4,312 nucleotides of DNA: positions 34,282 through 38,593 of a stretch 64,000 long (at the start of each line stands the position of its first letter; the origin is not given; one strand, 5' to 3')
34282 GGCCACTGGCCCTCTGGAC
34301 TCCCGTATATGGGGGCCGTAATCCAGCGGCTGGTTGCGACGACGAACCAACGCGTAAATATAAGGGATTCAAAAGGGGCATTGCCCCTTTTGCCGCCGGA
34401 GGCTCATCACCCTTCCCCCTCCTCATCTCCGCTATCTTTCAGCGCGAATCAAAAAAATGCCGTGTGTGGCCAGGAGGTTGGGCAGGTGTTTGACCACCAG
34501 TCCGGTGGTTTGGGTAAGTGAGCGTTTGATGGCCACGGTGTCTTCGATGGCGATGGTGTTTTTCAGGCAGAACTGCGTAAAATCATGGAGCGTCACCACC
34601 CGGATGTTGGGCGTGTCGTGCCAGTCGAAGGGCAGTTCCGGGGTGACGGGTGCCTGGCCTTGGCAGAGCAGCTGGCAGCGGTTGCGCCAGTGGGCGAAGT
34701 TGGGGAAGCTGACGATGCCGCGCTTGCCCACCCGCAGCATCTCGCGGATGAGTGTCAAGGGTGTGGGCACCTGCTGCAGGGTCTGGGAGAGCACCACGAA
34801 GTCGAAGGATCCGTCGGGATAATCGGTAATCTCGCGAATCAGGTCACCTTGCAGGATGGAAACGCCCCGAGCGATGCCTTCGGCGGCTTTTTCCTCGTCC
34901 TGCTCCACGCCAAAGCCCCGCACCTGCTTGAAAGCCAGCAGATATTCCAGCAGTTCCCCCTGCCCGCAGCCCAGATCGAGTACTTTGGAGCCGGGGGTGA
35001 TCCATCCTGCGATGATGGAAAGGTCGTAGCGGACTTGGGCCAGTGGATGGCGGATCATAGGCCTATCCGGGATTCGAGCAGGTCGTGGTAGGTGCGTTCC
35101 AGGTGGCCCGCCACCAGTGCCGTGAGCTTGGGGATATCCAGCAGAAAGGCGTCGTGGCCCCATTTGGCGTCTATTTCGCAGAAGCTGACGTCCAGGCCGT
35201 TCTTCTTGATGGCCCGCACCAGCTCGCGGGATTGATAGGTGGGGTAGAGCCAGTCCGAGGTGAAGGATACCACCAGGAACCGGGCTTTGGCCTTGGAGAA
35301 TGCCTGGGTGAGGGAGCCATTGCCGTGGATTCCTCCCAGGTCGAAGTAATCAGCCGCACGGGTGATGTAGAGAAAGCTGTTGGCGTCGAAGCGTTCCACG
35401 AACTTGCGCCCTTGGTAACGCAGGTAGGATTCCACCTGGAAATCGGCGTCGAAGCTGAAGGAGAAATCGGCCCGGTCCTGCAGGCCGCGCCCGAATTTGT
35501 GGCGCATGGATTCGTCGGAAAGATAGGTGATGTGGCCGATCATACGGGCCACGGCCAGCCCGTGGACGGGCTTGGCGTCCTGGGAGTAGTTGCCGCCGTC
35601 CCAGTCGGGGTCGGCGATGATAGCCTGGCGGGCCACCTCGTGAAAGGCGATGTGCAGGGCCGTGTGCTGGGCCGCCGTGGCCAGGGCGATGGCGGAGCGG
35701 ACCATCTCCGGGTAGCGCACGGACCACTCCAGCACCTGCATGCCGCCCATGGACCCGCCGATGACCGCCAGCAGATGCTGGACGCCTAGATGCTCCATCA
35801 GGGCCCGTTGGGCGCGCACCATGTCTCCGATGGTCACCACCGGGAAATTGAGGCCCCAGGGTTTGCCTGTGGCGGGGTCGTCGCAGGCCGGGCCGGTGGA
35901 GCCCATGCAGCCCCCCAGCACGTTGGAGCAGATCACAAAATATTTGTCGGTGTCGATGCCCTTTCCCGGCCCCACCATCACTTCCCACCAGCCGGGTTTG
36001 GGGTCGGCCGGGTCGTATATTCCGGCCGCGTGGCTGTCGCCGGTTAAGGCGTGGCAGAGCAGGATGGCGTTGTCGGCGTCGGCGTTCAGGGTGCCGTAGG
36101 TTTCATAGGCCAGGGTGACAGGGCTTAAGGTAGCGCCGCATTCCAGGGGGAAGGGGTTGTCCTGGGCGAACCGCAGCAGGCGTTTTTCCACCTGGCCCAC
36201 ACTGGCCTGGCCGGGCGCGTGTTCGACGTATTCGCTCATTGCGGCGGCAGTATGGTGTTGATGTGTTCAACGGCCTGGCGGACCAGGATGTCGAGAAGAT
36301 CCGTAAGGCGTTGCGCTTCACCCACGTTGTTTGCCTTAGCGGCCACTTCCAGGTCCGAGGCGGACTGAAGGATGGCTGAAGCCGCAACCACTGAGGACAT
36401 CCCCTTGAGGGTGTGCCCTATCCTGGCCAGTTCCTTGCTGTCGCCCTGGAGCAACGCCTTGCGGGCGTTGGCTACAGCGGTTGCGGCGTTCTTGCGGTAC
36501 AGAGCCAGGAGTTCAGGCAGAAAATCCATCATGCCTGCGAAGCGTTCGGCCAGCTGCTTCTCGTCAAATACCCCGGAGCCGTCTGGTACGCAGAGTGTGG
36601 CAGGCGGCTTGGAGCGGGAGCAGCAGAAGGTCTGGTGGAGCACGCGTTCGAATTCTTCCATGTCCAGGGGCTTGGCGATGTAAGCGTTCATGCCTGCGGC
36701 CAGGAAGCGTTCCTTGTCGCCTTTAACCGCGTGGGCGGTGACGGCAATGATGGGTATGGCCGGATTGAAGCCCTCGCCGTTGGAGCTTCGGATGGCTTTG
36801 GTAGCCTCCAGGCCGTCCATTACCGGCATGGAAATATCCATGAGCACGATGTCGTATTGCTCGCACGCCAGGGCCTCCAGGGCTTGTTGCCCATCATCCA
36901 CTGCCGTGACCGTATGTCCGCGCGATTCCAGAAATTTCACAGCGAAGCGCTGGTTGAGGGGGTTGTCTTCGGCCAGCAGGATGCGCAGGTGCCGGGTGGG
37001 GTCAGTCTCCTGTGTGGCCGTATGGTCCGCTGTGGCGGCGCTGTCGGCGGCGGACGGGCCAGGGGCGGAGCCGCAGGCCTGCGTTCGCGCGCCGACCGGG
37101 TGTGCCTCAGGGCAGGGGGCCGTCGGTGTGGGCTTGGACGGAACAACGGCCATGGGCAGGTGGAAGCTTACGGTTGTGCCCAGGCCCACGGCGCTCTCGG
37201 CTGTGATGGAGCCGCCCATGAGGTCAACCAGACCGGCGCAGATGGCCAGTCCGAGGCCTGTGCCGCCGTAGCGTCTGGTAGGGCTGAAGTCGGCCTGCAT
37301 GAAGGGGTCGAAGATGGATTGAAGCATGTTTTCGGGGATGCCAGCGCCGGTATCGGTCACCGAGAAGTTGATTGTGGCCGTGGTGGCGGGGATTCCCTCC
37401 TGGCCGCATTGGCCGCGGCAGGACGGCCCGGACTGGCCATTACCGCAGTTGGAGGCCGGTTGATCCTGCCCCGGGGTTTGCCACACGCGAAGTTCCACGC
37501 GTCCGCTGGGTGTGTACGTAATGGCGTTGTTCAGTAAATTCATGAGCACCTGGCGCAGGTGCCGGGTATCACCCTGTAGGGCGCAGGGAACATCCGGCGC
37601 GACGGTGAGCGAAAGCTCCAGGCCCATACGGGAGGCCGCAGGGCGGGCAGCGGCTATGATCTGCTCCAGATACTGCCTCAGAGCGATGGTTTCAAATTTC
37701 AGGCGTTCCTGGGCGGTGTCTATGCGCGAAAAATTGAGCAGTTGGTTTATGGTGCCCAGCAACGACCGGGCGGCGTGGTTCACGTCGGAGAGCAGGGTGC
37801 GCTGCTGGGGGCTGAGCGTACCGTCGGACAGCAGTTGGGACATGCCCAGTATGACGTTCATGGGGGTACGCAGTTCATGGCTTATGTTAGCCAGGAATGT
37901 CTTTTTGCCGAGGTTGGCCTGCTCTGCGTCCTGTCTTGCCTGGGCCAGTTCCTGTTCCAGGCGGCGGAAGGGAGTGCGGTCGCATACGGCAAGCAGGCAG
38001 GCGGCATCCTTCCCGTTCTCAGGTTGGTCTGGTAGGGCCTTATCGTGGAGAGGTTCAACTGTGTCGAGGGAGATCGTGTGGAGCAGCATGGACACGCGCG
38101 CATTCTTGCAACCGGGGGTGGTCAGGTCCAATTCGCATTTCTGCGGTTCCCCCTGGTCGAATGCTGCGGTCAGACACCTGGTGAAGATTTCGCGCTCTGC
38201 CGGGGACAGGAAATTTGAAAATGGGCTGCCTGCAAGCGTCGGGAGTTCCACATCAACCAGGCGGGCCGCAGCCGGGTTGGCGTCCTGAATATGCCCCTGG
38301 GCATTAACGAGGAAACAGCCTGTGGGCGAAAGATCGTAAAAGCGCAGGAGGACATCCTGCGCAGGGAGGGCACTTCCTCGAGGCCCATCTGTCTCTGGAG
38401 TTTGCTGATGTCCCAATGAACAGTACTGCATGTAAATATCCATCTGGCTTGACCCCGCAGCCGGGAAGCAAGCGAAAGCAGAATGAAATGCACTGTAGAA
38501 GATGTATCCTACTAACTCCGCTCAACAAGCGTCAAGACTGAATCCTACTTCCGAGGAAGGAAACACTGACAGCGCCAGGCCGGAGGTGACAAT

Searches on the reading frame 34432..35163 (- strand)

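Call 37: search_protein_families(library=ncbifam, proteins=[window:34432-35163:-], max_evalue=1e-12)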
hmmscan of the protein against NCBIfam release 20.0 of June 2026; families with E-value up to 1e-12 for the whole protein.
window:34432-35163:- (243 aa): 1 family
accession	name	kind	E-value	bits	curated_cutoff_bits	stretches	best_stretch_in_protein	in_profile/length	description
TIGR02081.1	metW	equivalog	9.9e-68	227.5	189.5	1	45-239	1-193/194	methionine biosynthesis protein MetW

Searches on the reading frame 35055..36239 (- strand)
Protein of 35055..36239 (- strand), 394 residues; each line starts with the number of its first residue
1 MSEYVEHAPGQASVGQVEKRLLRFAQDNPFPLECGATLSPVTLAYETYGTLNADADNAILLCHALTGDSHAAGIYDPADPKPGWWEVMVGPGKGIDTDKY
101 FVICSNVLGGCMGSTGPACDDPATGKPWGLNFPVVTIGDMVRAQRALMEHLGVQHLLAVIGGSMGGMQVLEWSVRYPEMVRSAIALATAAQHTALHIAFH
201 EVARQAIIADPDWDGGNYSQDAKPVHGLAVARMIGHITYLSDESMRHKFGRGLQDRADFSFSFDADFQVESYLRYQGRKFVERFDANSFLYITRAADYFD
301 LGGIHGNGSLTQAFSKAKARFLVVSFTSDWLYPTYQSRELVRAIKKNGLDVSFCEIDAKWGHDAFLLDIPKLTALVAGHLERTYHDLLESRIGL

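Call 35: list_cluster_members(proteins=[P0001, window:35055-36239:-, P0087])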
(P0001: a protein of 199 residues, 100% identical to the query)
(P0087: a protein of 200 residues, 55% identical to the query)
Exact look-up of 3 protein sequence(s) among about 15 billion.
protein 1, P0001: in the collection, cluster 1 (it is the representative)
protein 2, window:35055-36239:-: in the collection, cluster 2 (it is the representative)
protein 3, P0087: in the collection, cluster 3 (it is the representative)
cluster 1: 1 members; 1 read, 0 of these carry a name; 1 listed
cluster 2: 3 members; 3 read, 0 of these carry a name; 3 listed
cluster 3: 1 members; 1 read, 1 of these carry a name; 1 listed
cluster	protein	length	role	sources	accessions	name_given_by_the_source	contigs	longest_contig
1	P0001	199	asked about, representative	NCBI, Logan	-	-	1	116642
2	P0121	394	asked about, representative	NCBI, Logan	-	-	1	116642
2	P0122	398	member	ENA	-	-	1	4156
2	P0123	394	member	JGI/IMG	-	-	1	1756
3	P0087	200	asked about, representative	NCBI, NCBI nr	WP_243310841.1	methyltransferase domain-containing protein [Fundidesulfovibrio agrisoli]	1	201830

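Call 37: search_protein_families(library=ncbifam, proteins=[window:35055-36239:-], max_evalue=1e-12)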
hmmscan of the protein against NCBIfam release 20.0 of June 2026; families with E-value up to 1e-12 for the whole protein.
window:35055-36239:- (394 aa): 9 families
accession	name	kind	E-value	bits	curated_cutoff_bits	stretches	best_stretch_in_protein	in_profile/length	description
NF001209.0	PRK00175.1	equivalog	7.4e-165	548.4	331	1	22-384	15-376/381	homoserine O-acetyltransferase MetX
NF047916.1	MetX_succinyl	exception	2e-151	504.2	560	1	13-382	1-368/370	homoserine O-succinyltransferase MetX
TIGR01392.2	MetX_acetyl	equivalog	5.3e-144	479.6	500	1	27-379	2-349/351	homoserine O-acetyltransferase MetX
NF047917.1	MetX_acetyl_MTB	exception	6.9e-108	361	475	1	28-379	13-358/361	homoserine O-acetyltransferase MetX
NF005262.1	PRK06765.1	equivalog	1.7e-91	307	450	1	29-377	11-362/366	E22 family MetX-like putative esterase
NF005757.0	PRK07581.1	subfamily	2.7e-51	174.5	332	1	29-380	14-333/339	hypothetical protein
NF047915.1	homoser_Ac_Staph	exception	3.8e-37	128.3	500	1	30-371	13-304/320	homoserine O-acetyltransferase MetX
NF005071.0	PRK06489.1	equivalog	5.6e-30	104.6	305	1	30-300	40-284/362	hypothetical protein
NF006449.0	PRK08775.1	equivalog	3.5e-28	98.5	296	1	35-382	41-339/344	homoserine O-succinyltransferase MetX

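Call 42: find_encoding_contigs(protein=P0121, flank=1000, max_places=3)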
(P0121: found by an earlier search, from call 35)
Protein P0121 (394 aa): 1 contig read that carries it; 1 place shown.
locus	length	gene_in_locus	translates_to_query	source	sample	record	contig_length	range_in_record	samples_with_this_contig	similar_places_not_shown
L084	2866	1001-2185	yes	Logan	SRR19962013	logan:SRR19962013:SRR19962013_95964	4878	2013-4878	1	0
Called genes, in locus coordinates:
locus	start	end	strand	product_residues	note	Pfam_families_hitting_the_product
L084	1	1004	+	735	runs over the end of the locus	PF00989:PAS (weak), PF08448:PAS_4 (weak), PF13188:PAS_8 (faint), PF00512:HisKA, PF02518:HATPase_c, PF00072:Response_reg, PF01627:Hpt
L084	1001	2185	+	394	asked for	PF00561:Abhydrolase_1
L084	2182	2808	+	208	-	PF13489:Methyltransf_23, PF07021:MetW, PF13847:Methyltransf_31, PF13649:Methyltransf_25, PF08241:Methyltransf_11, PF08242:Methyltransf_12 (weak)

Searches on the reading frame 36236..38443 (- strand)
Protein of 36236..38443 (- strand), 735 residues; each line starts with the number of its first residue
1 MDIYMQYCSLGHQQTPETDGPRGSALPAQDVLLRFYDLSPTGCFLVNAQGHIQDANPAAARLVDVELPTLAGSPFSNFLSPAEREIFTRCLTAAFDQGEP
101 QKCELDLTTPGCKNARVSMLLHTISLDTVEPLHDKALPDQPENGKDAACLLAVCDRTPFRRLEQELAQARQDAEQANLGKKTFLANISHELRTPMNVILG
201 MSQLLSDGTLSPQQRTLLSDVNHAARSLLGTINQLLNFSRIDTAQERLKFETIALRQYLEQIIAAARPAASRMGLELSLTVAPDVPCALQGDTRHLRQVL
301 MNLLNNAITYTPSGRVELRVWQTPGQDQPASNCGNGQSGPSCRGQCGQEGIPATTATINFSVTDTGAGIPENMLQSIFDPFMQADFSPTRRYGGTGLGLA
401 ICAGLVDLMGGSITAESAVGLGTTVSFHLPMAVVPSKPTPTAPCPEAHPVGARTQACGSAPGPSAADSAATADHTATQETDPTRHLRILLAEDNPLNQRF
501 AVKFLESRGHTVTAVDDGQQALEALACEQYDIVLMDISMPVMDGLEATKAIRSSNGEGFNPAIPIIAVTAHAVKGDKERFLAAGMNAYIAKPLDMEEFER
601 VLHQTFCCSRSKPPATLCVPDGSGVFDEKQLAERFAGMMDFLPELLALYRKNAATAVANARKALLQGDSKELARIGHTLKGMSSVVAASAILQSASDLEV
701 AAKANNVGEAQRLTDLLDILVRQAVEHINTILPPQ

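Call 37: search_protein_families(library=ncbifam, proteins=[window:36236-38443:-], max_evalue=1e-12)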
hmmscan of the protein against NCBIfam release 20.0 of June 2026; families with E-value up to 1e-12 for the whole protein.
window:36236-38443:- (735 aa): 82 families (the best 25 are shown)
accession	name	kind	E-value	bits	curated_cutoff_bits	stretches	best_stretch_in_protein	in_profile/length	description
TIGR02956.1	TMAO_torS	equivalog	3.4e-96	323.3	676.5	1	165-718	446-955/967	TMAO reductase system sensor histidine kinase/response regulator TorS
NF008318.0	PRK11107.1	equivalog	5.5e-96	322.5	890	3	165-323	278-436/920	two-component sensor histidine kinase BarA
NF011874.0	PRK15347.1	equivalog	1.1e-92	311.7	852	3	164-323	382-541/921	two component system sensor kinase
NF041947.1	LuxQ_Vibrio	equivalog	8e-79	265.5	1200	3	159-322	451-614/843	quorum-sensing autoinducer 2 sensor kinase/phosphatase LuxQ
NF008099.0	PRK10841.1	equivalog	2.5e-76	257.2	920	3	155-321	445-611/949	two-component system sensor histidine kinase RcsC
NF008302.0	PRK11091.1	equivalog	7.4e-75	252.6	838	2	168-434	271-508/779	aerobic respiration two-component sensor histidine kinase ArcB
NF038297.2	hybrid_HK_HrmK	equivalog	8.1e-71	239.4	725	2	354-602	380-604/607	hybrid histidine kinase/response regulator HrmK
NF045901.1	HisKinLetSLeg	equivalog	2.5e-69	234.2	1650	3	165-319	278-432/906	two-component system sensor histidine kinase LetS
NF008543.0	PRK11466.1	equivalog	1.7e-66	224.7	982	3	162-320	426-586/914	TMAO reductase system sensor histidine kinase/response regulator TorS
NF046044.1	PnpS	equivalog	2.8e-49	168.1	400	1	39-430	64-390/390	two-component system histidine kinase PnpS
NF007420.1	PRK09959.1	equivalog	4.8e-47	160.2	1995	2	469-706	942-1166/1197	acid-sensing system histidine kinase EvgS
NF047465.1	hybrid_HK_LvrA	exception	1.7e-42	145.4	1200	2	357-601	348-579/819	hybrid histidine kinase/response regulator LvrA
NF033092.0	HK_WalK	equivalog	4.9e-41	141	725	2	354-431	517-594/594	cell wall metabolism sensor histidine kinase WalK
TIGR02966.1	phoR_proteo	equivalog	6.2e-41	140.5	334.2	1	175-323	109-258/333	phosphate regulon sensor histidine kinase PhoR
NF008468.0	PRK11360.1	equivalog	9.6e-39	133.2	646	2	42-326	280-538/616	two-component system sensor histidine kinase AtoS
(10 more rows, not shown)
